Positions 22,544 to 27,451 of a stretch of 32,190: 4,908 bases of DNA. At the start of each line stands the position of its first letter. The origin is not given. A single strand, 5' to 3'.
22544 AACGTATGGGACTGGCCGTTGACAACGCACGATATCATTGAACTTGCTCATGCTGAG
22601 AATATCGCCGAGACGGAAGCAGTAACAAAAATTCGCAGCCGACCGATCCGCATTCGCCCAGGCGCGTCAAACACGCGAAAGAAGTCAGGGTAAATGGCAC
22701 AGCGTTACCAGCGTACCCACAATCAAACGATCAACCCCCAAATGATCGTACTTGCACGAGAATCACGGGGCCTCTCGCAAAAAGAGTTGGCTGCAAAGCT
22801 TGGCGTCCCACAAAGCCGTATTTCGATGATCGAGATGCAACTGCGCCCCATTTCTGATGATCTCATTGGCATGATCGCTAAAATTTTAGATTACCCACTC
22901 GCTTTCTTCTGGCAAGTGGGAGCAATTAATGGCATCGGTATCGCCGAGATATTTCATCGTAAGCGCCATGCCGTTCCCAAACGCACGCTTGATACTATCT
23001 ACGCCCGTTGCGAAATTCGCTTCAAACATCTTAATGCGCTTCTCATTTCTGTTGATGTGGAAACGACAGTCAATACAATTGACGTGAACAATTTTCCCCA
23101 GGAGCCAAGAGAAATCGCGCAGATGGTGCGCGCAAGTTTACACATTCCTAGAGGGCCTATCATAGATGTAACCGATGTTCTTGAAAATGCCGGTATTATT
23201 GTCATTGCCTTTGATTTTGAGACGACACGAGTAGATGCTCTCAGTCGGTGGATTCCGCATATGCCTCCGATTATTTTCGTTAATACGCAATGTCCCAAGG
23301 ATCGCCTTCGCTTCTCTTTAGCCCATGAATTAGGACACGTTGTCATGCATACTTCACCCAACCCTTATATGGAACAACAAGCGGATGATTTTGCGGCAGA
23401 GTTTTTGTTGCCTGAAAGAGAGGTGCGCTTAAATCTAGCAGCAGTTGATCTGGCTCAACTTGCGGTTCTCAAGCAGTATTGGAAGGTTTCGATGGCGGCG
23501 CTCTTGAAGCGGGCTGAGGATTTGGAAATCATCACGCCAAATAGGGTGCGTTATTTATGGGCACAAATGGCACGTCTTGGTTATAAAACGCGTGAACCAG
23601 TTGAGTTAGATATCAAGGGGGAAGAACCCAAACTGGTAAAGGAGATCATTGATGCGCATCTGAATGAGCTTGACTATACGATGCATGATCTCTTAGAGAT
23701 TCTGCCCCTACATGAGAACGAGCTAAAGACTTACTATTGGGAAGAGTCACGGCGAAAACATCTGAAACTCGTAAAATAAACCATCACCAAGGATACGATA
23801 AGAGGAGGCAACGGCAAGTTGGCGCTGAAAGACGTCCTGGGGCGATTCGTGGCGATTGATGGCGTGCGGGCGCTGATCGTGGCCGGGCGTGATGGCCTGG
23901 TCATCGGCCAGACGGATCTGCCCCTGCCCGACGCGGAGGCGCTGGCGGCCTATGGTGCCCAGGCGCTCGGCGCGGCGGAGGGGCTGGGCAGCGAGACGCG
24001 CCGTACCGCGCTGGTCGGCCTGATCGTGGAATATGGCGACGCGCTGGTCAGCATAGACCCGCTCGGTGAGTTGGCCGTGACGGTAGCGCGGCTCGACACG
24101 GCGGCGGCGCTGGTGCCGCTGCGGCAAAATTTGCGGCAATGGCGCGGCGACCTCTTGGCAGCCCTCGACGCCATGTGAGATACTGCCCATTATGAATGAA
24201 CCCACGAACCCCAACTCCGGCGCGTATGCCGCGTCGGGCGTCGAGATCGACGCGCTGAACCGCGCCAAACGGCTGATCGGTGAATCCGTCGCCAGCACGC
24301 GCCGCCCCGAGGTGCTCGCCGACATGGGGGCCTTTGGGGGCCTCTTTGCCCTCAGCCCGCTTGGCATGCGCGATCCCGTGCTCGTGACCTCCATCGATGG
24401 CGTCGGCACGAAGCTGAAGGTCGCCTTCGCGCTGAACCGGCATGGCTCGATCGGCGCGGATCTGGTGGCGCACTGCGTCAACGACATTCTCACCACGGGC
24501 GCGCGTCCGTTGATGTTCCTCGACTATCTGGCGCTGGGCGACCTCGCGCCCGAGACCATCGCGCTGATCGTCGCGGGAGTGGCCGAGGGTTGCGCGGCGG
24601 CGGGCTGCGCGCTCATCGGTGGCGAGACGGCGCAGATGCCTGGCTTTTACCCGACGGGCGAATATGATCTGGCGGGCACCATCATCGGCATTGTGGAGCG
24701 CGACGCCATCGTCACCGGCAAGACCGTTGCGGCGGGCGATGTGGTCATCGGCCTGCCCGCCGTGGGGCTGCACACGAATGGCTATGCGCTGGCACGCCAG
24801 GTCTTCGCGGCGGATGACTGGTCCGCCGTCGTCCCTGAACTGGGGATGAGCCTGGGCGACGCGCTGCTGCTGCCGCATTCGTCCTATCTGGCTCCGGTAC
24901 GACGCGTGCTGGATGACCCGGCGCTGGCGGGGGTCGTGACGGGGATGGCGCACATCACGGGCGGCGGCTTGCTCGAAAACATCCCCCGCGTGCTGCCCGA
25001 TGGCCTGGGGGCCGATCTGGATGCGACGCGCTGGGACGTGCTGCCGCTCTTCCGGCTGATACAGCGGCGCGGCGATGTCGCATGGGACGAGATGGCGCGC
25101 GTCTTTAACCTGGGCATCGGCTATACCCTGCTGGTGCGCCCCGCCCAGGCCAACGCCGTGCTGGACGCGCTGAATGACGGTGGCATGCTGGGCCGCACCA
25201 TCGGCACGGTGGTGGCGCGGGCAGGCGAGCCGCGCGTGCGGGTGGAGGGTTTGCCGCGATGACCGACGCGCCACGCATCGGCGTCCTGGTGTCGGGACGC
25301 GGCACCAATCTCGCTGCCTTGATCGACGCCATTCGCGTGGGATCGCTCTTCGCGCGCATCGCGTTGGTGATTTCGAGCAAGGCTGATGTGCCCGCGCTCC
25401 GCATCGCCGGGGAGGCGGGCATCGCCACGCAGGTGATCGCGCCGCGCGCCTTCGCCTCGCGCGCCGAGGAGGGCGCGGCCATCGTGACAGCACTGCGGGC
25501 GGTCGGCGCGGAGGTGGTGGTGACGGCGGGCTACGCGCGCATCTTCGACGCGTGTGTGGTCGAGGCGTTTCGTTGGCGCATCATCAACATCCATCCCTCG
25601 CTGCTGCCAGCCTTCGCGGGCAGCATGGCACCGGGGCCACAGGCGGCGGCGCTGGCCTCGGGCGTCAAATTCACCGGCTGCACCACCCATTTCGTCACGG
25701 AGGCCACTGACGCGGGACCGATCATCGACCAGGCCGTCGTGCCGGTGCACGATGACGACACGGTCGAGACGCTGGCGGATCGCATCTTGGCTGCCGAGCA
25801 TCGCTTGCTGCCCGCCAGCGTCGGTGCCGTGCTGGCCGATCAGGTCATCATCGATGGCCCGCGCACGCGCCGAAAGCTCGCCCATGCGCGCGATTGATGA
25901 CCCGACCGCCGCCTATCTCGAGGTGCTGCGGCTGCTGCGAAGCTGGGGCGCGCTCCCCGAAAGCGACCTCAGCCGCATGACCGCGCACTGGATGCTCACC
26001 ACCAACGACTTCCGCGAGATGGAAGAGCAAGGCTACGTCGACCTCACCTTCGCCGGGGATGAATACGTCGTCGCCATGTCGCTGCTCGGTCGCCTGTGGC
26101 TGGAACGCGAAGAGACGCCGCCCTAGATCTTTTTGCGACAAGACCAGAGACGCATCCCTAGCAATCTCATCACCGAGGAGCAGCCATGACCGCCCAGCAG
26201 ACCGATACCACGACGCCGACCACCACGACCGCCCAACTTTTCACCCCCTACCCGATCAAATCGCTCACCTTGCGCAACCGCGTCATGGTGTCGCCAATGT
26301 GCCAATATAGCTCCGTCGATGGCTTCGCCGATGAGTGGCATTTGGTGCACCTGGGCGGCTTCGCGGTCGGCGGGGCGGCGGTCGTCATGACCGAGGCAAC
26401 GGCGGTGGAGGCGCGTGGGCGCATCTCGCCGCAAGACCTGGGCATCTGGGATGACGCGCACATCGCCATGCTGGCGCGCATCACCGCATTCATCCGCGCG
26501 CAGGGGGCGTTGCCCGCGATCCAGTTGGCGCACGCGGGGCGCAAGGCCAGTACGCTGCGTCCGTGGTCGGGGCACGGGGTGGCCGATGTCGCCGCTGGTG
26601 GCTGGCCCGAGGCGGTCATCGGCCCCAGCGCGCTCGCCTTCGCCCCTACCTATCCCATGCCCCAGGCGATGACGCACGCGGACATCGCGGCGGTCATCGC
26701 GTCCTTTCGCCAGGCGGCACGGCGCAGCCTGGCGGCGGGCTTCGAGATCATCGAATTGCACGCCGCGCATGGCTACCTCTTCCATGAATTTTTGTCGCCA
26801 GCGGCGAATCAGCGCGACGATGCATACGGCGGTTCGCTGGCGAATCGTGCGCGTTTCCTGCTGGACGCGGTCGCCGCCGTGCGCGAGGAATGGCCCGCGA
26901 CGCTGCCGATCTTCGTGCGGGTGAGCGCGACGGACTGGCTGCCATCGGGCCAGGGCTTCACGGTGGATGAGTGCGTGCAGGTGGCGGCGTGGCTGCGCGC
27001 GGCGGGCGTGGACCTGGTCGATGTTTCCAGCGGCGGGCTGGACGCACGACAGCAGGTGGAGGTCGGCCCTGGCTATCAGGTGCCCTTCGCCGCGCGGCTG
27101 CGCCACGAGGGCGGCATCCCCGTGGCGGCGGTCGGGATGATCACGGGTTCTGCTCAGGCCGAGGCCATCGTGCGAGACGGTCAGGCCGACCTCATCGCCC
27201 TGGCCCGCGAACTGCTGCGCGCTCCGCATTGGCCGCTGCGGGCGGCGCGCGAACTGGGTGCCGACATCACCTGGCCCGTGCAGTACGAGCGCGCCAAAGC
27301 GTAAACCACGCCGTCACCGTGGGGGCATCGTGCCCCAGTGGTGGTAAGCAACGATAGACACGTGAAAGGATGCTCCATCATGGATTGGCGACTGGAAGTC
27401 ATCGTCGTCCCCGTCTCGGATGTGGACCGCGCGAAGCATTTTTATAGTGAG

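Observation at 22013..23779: Candidate novel two-gene module: orphan 226-aa protein abutting an XRE-HTH / ImmA-IrrE metallopeptidase fusion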

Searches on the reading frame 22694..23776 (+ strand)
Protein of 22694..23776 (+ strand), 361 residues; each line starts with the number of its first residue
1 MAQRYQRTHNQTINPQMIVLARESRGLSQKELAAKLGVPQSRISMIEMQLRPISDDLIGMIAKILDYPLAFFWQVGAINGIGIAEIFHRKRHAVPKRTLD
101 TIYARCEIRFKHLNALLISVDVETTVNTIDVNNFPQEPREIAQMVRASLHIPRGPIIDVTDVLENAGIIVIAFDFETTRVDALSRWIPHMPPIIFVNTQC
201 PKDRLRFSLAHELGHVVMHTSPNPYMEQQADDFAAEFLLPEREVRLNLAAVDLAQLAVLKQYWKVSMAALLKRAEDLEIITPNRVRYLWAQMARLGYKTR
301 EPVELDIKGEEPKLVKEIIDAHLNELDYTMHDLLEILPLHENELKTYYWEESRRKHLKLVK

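Call 6: search_protein_families(library=pfam, proteins=[window:22694-23776:+], max_evalue=1)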
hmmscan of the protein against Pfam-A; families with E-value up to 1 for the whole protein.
window:22694-23776:+ (361 aa): 13 families
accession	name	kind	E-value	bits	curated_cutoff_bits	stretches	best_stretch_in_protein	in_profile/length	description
PF06114.19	Peptidase_M78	-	6.1e-19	68.5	22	1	164-274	2-122/123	IrrE N-terminal-like domain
PF01381.28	HTH_3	-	1.5e-12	47.8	23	1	21-72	4-55/55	Helix-turn-helix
PF04545.22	Sigma70_r4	-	2.1e-05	24.4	24.1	1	17-47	11-41/50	Sigma-70, region 4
PF13560.12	HTH_31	-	8.4e-05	23.2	27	1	21-65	9-54/64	Helix-turn-helix domain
PF13744.12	HTH_37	-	0.00058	20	27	1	18-54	23-60/80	Helix-turn-helix domain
PF12844.13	HTH_19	-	0.00074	19.8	30.2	1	17-47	3-33/64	Helix-turn-helix domain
PF13412.12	HTH_24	-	0.0076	16.2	21.9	1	20-43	12-34/48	Winged helix-turn-helix DNA-binding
PF13413.12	HTH_25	-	0.012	15.8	24.6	1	21-48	5-32/62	Helix-turn-helix domain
PF13384.12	HTH_23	-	0.03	14.6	24.6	1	16-43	9-34/50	Homeodomain-like domain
PF12802.13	MarR_2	-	0.033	14.8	27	1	20-45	14-39/61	MarR family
PF09339.16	HTH_IclR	-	0.061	13.6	22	1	19-42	11-34/52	IclR helix-turn-helix domain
PF14247.12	DUF4344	-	0.14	12.4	29.6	1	204-250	92-141/220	Putative metallopeptidase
PF08281.18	Sigma70_r4_2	-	0.15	12.1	25.7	1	16-41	16-41/54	Sigma-70, region 4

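Call 7: search_protein_families(library=padloc, proteins=[window:22694-23776:+], max_evalue=1)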
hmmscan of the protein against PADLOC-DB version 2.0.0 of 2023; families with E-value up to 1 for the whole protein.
window:22694-23776:+ (361 aa): 21 families
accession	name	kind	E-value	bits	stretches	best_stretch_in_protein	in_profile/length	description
PDLC03947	RmrA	-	7.9e-59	197.4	1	7-344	5-357/383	-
PDLC03949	RmrA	-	2.4e-58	195.7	1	13-348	2-333/363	-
PDLC03954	RmrA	-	1.4e-56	190.1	1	12-350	9-363/380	-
PDLC03948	RmrA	-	8.2e-52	174.4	1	14-344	9-356/397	-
PDLC03951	RmrA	-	8.6e-51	171.1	1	11-345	6-353/400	-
PDLC03944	RmrA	-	8.8e-48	161.3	1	10-344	3-350/384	-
PDLC03952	RmrA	-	8.9e-46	154.5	1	7-345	16-372/395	-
PDLC03955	RmrA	-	6.3e-45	152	1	10-340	17-349/371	-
PDLC03953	RmrA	-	4.2e-42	142.7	1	15-329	7-333/373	-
PDLC03946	RmrA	-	4.3e-41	138.8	1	14-350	3-337/357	-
PDLC03956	RmrA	-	1.7e-38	130.7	1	8-335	3-344/399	-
PDLC03945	RmrA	-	1.3e-36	124.6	1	22-341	11-357/394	-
PDLC03943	RmrA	-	8.7e-35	118.5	1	18-345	7-340/370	-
PDLC03950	RmrA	-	1.9e-33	114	1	17-345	6-344/369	-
PDLC04141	capP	-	4.2e-16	57.2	1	178-274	41-150/242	capP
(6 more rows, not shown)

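Call 8: search_protein_families(library=phrogs, proteins=[window:22694-23776:+], max_evalue=1)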
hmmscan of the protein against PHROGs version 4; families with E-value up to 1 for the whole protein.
window:22694-23776:+ (361 aa): 28 families (the best 25 are shown)
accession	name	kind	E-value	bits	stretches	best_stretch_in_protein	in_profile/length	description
phrog_2439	-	transcription regulation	9.7e-80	269.2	1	10-346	4-349/367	transcriptional regulator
phrog_87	-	other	2.7e-18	67.5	1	138-287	21-174/227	metallo-protease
phrog_1914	-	unknown function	3.4e-09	37.7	1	193-291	82-191/222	-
phrog_1373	-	transcription regulation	1.2e-08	36.1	1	4-71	54-121/166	transcriptional regulator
phrog_8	-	transcription regulation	5.2e-08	33.7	1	19-70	82-133/346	transcriptional regulator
phrog_3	-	transcription regulation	1.6e-06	29.1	1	7-69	82-142/430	transcriptional repressor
phrog_7241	-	transcription regulation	2e-06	28.8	1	19-69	67-117/122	transcriptional regulator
phrog_2967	-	transcription regulation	4.5e-06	27.4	1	16-66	13-63/225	transcriptional regulator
phrog_2339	-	DNA, RNA and nucleotide metabolism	5.9e-06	27.2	1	20-49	32-61/98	HTH DNA binding protein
phrog_4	-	transcription regulation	1.1e-05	25.7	1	22-70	144-189/400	transcriptional repressor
phrog_638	-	transcription regulation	5.7e-05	24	1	28-68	19-59/145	transcriptional regulator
phrog_19315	-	unknown function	0.00016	21.9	1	194-278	83-180/348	-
phrog_4583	-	transcription regulation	0.00021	22.3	1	17-69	14-66/81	transcriptional repressor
phrog_1516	-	unknown function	0.00038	21.1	1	165-220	45-102/227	-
phrog_2104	-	unknown function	0.00069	20.8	1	8-48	34-74/103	-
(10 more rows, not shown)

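Call 9: search_protein_families(library=ncbifam, proteins=[window:22694-23776:+], max_evalue=1)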
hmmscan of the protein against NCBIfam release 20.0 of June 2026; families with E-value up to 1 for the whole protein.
window:22694-23776:+ (361 aa): 13 families
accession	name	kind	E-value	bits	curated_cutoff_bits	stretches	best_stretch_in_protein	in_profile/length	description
NF052239.1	antitox_spr1629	equivalog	5e-35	121.3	335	1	22-344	11-360/377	spr1629 family repressor/antitoxin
TIGR03070.1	couple_hipB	subfamily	3.2e-05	23.8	71.65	1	17-47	6-36/58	type II toxin-antitoxin system Y4mF family antitoxin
NF038139.1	Reg_Aceta_RamB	equivalog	0.00053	18.7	700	1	22-73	11-62/465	acetate metabolism transcriptional regulator RamB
TIGR02937.1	sigma70-ECF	superfamily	0.00095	18.8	42.9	1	16-50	123-157/165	sigma-70 family RNA polymerase sigma factor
TIGR00270.2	TIGR00270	equivalog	0.0023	17.8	110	1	17-52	79-115/159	multiprotein bridging factor aMBF1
TIGR02607.1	antidote_HigA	equivalog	0.0061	16.4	47.7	1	26-65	20-59/81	HigA family addiction module antitoxin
NF007271.0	PRK09726.1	equivalog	0.0092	16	79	1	17-48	16-47/88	type II toxin-antitoxin system antitoxin HipB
NF003055.0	PRK03975.1-2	equivalog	0.0095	15.7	122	1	16-49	14-47/140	putative transcriptional regulator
TIGR00721.1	tfx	subfamily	0.017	15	60.25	1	15-48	10-43/137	Tfx family DNA-binding protein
TIGR03830.1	CxxCG_CxxCG_HTH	subfamily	0.017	14.9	61.8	1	3-47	55-99/127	type II TA system antitoxin MqsA family protein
TIGR01803.1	CM-like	subfamily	0.045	13.9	73.35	1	243-294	3-55/82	chorismate mutase family protein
TIGR02612.1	mob_myst_A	hypoth_equivalog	0.063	13.2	122.6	1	21-48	33-60/150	mobile mystery protein A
NF007408.0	PRK09943.1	equivalog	0.09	12.3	211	1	17-49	11-43/185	HTH-type transcriptional regulator PuuR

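Call 69: search_solved_structures(query=window:22694-23776:+, max_evalue=0.01, show_alignments=2)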
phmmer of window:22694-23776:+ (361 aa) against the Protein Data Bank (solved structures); distinct sequences matched with E-value up to 0.01: 3.
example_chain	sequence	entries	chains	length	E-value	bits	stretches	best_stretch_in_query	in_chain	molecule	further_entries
9vzy_A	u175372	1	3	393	0.00011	24.6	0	162-221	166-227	HTH cro/C1-type domain-containing protein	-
8tac_A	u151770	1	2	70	0.0019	20.5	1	21-65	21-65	DBP48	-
3f6w_A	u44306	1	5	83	0.0029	19.9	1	16-51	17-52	XRE-family like protein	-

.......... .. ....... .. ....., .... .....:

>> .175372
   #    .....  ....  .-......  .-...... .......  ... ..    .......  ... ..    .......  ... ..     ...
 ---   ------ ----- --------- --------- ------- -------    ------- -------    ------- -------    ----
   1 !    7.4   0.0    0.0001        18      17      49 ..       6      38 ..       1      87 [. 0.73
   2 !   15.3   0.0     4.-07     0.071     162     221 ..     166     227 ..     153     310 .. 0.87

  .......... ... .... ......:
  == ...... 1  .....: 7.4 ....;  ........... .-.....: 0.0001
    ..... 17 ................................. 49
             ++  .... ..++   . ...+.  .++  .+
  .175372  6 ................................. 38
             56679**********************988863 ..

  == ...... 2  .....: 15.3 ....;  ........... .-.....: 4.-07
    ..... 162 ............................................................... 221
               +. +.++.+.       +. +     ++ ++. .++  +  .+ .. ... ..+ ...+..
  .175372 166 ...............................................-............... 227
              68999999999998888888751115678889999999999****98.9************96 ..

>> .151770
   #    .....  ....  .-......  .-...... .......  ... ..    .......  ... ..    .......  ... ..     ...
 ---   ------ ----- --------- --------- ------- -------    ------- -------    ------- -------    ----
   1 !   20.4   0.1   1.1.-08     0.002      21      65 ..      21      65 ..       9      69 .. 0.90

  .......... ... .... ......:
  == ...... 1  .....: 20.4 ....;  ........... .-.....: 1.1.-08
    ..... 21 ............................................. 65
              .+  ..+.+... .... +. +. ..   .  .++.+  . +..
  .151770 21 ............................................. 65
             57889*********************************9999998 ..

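Call 74: search_solved_structures(query=A6, max_evalue=0.01, show_alignments=1)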
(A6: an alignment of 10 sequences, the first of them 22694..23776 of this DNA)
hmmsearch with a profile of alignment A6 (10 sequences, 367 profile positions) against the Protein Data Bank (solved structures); distinct sequences matched with E-value up to 0.01: 30.
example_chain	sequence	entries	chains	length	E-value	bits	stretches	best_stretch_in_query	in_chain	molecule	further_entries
9vzy_A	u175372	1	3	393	2.2e-11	46.5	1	12-285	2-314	HTH cro/C1-type domain-containing protein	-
7t5t_A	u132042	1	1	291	2.5e-09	39.7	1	200-270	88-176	CapP toxin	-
8tac_A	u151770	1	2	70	2.8e-08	36.3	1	14-64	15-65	DBP48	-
9sf2_A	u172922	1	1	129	7.7e-07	31.5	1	17-80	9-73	Transcriptional regulator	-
2b5a_A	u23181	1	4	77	1.3e-06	30.8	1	15-74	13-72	C.BclI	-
2qfc_A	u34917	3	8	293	2.5e-05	26.5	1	16-74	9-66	PlcR protein | Transcriptional activator PlcR protein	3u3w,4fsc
2xiu_A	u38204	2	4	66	3.9e-05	25.9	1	16-74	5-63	CYLR2 | CYLR2 SYNONYM CYTOLYSIN REPRESSOR 2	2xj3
1utx_A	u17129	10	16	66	5.1e-05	25.5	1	16-74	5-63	CYLR2 | cytolysin regulator 2 | PUTATIVE TRANSCRIPTION REGULATOR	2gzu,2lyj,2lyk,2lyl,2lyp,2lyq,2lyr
3qq6_A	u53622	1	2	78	5.2e-05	25.5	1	7-68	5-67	HTH-type transcriptional regulator sinR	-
5woq_A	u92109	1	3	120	0.00015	24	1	11-108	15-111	Transcriptional regulator ClgR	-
5tn0_A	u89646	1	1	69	0.00033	22.9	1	14-68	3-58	HTH-type transcriptional regulator SinR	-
2mez_A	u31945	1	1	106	0.00042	22.5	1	15-64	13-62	Multiprotein Bridging Factor (MBP-like)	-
2l49_A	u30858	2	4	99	0.00042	22.5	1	15-68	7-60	C protein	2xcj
3eus_A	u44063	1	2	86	0.00048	22.3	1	2-51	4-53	DNA-binding protein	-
8bny_A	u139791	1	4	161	0.00054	22.1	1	17-115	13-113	Immunity repressor protein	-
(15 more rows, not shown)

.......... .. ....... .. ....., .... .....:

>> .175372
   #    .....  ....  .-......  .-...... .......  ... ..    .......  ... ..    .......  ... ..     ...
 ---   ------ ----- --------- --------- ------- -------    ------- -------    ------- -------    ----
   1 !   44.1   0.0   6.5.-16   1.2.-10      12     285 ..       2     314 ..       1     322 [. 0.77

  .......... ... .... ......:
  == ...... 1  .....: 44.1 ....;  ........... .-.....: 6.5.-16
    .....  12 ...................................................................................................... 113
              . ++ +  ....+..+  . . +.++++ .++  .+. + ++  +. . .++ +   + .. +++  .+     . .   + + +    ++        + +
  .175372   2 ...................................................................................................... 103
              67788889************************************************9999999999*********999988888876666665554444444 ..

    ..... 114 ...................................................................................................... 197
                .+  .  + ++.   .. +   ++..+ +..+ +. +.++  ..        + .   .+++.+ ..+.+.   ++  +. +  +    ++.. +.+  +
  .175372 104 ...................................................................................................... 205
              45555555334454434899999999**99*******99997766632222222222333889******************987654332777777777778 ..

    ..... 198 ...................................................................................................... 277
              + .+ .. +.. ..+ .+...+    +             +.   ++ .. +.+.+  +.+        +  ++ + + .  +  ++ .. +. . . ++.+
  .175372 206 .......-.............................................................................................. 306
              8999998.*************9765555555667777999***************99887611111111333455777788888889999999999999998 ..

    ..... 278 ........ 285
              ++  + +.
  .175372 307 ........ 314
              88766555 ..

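Call 84: search_dna_similar(query=window:22694-23776:+, collection=phages, mode=protein, max_evalue=1e-10, max_rows=12)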
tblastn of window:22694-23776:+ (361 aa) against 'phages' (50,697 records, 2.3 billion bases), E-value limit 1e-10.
Records with a match: 26; places in all: 26; records where one place covers at least 80% of the query: 26.
Best place of each record, by identity: <60% 26.
By first word of the organism name: Gordonia 7; Acinetobacter 3; Clostridioides 3; Clostridium 2; Enterococcus 2; Paenibacillus 2; Mycobacterium 1; Zymomonas 1; Escherichia 1; Lacticaseibacillus 1; and 3 more.
By host as written in the record: - 6; Gordonia terrae 3612 5; Gordonia terrae 3621 2; Clostridium tetani ATCC 9441 2; Clostridioides difficile 2; Paenibacillus larvae 2006 2; Acinetobacter baumannii 1; Mycobacterium abscessus GD44 1; and 5 more.
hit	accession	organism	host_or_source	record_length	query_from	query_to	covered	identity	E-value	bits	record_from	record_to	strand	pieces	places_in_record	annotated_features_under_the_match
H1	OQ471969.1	Acinetobacter phage vB_AbaM_ABMM1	Acinetobacter baumannii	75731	10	348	94%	33.0%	1e-57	207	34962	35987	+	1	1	XRE family transcriptional regulator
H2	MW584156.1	Mycobacterium phage prophiGD44-1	Mycobacterium abscessus GD44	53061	17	321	84%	33.8%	4e-40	156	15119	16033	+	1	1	29: MerR-like helix-turn-helix DNA binding protein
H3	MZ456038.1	Gordonia phage Shlim410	Gordonia terrae 3612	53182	17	323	85%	33.2%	4e-39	154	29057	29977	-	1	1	33: helix-turn-helix DNA binding domain protein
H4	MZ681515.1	Gordonia phage Hortense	Gordonia terrae 3612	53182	17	323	85%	33.2%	4e-39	154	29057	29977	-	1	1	34: helix-turn-helix DNA binding domain protein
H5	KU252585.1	Gordonia phage Howe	Gordonia terrae 3621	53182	17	323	85%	33.2%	4e-39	154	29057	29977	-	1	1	34: helix-turn-helix DNA binding protein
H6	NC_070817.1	Gordonia phage Howe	Gordonia terrae 3621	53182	17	323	85%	33.2%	4e-39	154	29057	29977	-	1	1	34: helix-turn-helix DNA binding protein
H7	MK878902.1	Gordonia phage Twinkle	Gordonia terrae 3612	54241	17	323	85%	33.2%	4e-39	154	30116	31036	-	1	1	33: helix-turn-helix DNA binding protein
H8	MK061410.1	Gordonia phage Eyes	Gordonia terrae 3612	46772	17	324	85%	31.8%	8e-37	147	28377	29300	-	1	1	33: LamD-like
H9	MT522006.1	Gordonia phage BBQValindra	Gordonia terrae 3612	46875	17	324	85%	31.5%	1e-36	146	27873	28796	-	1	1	33: helix-turn-helix DNA binding domain protein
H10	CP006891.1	Zymomonas mobilis subsp. mobilis str. CP4 = NRRL B-14023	-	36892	15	340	90%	28.7%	3e-24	110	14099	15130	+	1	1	putative Zn peptidase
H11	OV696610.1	Escherichia phage Tritos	-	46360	10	313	84%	30.1%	1e-27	120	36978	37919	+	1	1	ImmA/IrrE metallo-endopeptidase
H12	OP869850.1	Lacticaseibacillus phage R24.2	Lacticaseibacillus rhamnosus LMG 23327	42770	13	348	93%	27.2%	5e-27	118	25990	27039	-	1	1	hypothetical protein (x2)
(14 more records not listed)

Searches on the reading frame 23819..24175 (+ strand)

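Call 6: search_protein_families(library=pfam, proteins=[window:23819-24175:+], max_evalue=1)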
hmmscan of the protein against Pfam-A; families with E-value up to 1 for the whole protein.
window:23819-24175:+ (119 aa): 1 family
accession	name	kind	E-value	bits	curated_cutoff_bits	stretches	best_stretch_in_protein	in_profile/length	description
PF03259.23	Robl_LC7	-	2.7e-09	37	23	1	4-84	3-83/91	Roadblock/LC7 domain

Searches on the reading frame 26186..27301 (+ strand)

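Call 78: search_protein_families(library=pfam, proteins=[window:26186-27301:+], max_evalue=0.00001)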
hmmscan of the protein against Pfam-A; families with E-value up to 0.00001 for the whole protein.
window:26186-27301:+ (372 aa): 1 family
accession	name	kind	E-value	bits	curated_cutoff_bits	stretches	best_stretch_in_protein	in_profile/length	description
PF00724.26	Oxidored_FMN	-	5.4e-69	233.5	27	1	17-357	1-339/342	NADH:flavin oxidoreductase / NADH oxidase family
